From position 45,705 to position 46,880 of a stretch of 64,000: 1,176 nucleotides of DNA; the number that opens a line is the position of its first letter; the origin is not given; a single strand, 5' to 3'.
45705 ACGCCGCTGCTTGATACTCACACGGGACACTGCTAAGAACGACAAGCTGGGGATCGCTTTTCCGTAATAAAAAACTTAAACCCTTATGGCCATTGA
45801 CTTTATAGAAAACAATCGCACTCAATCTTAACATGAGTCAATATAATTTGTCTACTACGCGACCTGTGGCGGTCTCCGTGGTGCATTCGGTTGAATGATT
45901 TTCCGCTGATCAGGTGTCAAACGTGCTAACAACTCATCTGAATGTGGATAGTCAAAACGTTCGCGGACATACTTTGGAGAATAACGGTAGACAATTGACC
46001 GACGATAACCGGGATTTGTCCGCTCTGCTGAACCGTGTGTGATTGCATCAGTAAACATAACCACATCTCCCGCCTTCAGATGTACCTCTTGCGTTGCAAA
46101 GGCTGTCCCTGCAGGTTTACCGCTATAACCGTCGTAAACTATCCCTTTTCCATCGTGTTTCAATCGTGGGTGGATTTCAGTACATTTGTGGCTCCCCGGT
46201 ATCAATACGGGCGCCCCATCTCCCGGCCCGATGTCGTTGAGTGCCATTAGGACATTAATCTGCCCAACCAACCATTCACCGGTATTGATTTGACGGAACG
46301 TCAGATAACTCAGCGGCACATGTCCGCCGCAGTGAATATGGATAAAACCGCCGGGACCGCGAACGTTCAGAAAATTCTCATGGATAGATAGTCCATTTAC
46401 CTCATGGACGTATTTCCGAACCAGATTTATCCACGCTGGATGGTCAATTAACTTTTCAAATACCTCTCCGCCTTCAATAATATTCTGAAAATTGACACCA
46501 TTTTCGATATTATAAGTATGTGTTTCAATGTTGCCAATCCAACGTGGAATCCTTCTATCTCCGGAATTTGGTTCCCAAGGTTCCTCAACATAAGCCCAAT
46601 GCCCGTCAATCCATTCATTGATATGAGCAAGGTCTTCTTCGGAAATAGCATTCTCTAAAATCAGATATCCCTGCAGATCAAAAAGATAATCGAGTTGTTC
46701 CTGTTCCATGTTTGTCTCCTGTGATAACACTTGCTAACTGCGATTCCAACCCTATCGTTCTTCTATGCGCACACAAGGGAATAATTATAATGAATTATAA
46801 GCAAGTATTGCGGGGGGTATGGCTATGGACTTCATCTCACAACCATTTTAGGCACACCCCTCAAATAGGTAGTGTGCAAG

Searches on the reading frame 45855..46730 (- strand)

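Call 52: search_protein_families(library=pfam, proteins=[window:45855-46730:-], max_evalue=0.00001)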
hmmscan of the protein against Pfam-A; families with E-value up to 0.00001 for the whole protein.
window:45855-46730:- (291 aa): 1 family
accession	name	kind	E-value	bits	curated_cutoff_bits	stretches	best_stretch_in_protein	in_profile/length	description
PF05721.19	PhyH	-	9.9e-14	52.6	22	1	17-244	1-212/213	Phytanoyl-CoA dioxygenase (PhyH)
